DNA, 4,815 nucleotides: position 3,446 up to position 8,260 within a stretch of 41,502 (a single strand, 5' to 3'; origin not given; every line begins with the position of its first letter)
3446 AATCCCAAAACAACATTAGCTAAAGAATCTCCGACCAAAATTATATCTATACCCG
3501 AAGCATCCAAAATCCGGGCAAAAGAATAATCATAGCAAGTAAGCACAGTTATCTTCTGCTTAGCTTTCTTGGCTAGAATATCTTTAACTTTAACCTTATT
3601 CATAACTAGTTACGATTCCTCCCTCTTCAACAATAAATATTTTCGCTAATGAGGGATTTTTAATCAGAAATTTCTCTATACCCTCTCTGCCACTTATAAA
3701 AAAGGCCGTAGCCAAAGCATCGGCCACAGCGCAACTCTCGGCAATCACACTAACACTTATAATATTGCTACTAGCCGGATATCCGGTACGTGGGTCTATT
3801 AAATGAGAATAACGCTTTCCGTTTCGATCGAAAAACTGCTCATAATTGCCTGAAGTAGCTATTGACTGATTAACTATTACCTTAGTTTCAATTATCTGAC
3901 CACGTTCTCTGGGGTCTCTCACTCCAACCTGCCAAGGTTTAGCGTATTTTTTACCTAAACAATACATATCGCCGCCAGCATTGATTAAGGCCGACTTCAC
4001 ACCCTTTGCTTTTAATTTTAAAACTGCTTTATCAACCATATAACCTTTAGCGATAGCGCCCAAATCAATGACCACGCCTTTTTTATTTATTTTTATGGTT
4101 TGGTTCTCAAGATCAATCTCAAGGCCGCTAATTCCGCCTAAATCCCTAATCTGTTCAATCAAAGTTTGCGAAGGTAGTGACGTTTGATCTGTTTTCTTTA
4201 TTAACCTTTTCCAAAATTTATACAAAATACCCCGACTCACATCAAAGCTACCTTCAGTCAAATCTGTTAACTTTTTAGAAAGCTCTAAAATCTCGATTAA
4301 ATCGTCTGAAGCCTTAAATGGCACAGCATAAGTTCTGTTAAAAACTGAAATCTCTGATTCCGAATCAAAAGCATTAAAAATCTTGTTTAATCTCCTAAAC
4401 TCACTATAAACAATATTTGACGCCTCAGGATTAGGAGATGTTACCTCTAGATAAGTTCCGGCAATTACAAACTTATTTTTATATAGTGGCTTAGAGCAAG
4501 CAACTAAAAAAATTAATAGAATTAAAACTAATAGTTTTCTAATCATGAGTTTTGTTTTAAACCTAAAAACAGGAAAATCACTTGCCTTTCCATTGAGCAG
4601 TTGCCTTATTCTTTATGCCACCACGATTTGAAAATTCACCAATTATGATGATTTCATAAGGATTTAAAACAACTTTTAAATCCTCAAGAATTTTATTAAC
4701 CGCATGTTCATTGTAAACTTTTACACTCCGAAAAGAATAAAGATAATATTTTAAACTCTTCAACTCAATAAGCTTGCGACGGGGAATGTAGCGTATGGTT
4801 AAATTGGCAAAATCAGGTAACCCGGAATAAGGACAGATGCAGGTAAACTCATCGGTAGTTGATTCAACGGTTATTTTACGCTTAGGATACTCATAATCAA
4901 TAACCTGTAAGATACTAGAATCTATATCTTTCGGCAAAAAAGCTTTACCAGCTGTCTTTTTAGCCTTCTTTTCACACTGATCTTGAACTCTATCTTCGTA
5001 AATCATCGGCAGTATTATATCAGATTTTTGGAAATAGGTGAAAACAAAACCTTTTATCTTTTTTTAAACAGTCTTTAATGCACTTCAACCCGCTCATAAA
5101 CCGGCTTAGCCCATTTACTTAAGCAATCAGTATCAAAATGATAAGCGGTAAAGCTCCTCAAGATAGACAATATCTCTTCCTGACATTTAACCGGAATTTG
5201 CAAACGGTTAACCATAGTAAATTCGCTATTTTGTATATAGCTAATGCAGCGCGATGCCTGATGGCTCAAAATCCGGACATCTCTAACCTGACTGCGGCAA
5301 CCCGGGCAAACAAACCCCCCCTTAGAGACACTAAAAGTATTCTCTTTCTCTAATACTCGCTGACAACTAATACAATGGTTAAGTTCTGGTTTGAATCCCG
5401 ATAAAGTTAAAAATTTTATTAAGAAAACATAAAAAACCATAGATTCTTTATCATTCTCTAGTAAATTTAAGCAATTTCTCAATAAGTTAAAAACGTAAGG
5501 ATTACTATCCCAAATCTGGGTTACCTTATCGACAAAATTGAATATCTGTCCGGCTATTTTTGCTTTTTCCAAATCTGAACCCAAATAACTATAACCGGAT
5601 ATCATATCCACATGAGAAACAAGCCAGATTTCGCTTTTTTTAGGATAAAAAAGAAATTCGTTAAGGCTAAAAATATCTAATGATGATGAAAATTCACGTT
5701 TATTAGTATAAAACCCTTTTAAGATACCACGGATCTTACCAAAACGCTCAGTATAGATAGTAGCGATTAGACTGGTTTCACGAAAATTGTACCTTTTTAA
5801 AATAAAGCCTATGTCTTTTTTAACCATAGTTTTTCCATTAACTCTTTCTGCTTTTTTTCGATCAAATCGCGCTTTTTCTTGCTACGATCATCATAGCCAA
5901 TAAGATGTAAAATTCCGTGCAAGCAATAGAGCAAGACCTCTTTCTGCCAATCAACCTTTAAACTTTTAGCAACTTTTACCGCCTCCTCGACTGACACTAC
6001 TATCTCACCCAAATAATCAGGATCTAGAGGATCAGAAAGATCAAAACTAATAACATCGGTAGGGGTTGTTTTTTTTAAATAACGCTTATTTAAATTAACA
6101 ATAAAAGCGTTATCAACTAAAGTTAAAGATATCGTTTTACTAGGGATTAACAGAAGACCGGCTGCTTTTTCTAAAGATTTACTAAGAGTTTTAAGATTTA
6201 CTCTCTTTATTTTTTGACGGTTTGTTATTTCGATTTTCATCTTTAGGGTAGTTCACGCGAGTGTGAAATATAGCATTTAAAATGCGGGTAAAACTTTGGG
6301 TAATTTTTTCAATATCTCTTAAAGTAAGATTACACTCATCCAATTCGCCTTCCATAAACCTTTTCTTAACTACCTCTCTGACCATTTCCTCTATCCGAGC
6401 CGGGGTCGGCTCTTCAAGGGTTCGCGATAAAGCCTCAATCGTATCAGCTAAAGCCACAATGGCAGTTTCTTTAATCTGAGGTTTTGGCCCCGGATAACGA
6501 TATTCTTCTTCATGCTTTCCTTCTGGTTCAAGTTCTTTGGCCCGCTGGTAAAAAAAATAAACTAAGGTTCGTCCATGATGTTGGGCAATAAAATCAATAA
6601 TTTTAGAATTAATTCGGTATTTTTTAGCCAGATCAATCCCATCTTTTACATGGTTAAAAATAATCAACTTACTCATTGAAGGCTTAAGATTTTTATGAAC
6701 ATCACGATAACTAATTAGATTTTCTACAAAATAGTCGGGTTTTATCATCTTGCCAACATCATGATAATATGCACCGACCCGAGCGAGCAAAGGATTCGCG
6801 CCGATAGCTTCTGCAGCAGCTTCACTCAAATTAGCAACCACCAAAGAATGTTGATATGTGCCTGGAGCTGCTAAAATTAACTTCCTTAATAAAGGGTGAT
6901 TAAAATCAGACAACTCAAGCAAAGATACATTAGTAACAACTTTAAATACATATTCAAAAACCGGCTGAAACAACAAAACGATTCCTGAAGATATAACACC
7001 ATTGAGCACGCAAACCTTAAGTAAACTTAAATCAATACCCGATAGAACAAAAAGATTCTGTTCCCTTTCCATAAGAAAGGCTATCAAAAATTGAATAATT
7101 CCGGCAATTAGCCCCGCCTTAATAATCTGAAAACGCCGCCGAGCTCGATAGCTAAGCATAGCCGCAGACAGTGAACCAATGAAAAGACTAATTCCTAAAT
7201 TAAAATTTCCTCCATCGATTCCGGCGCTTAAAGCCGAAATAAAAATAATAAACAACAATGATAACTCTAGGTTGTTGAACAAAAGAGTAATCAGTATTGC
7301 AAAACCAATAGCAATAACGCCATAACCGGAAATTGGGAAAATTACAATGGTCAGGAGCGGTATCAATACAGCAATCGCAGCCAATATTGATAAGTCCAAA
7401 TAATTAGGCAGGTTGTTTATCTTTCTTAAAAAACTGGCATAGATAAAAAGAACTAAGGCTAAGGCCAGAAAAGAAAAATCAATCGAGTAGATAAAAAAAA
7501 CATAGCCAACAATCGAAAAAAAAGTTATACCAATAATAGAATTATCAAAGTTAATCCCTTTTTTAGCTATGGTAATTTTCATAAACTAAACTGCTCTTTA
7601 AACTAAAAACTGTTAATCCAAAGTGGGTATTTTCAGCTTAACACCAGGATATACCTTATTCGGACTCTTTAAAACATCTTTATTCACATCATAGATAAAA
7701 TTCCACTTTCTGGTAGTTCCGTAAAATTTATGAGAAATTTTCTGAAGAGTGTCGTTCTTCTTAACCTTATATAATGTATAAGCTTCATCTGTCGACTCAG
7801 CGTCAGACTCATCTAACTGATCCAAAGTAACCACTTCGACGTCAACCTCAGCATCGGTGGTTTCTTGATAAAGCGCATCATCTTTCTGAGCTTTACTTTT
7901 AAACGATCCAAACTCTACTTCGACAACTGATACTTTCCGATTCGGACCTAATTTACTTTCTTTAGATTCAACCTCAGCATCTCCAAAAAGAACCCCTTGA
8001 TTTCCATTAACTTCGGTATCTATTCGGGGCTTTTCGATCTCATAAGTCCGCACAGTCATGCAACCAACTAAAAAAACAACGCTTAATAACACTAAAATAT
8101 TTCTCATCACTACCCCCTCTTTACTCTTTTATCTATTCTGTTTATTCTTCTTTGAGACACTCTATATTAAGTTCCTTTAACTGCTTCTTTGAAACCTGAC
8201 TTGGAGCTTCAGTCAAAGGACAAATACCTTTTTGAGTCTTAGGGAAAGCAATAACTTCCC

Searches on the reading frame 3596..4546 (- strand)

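Call 21: search_protein_families(library=pfam, proteins=[window:3596-4546:-], max_evalue=0.01)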
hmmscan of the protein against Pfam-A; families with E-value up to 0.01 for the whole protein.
window:3596-4546:- (316 aa): 1 family
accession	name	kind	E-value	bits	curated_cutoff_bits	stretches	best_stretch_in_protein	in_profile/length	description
PF02424.20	ApbE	-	6.2e-77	259.1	25.6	1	30-301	2-263/266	ApbE family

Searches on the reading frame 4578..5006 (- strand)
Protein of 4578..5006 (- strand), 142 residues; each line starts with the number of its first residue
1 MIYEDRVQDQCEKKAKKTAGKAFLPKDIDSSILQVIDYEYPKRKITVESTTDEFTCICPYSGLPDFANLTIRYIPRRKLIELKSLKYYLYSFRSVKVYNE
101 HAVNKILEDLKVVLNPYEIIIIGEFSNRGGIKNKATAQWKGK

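Call 21: search_protein_families(library=pfam, proteins=[window:4578-5006:-], max_evalue=0.01)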
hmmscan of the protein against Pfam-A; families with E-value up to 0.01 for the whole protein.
window:4578-5006:- (142 aa): 2 families
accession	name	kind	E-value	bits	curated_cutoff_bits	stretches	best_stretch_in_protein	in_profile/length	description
PF14489.11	QueF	-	5.2e-25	87.9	27.3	1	64-138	1-75/81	QueF-like protein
PF14819.11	QueF_N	-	0.00033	21.4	25.6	1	62-110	49-99/111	Nitrile reductase, 7-cyano-7-deazaguanine-reductase N-term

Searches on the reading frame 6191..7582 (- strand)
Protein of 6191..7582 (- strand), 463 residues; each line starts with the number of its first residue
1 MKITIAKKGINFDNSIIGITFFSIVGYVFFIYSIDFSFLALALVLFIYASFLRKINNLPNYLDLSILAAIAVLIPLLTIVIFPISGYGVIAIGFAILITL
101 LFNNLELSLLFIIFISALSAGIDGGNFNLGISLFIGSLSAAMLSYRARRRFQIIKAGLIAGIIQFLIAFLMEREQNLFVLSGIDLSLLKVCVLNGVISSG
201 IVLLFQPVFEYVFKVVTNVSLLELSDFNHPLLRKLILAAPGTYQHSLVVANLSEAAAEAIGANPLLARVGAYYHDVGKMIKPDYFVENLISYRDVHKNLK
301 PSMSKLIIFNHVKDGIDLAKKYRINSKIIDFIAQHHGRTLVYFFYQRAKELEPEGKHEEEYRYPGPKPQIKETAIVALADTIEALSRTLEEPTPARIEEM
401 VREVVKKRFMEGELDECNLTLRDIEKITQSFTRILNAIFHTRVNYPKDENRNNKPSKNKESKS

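Call 21: search_protein_families(library=pfam, proteins=[window:6191-7582:-], max_evalue=0.01)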
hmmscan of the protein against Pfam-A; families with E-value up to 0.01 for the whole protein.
window:6191-7582:- (463 aa): 3 families
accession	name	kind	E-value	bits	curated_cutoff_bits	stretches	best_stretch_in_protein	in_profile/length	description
PF01966.28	HD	-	8.9e-18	65.1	22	1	242-384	1-115/116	HD domain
PF07698.17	7TM-7TMR_HD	-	7e-14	52.6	29.4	1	38-217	8-190/190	7TM receptor with intracellular HD hydrolase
PF08668.18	HDOD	-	0.0031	17.4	22.9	1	241-336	94-194/196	HDOD domain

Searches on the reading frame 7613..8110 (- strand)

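Call 21: search_protein_families(library=pfam, proteins=[window:7613-8110:-], max_evalue=0.01)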
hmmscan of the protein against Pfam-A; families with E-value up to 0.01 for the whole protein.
window:7613-8110:- (165 aa): 1 family
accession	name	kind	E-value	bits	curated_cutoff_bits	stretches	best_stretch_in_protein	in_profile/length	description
PF01476.26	LysM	-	3.5e-07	30.5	20.9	1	114-162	1-43/43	LysM domain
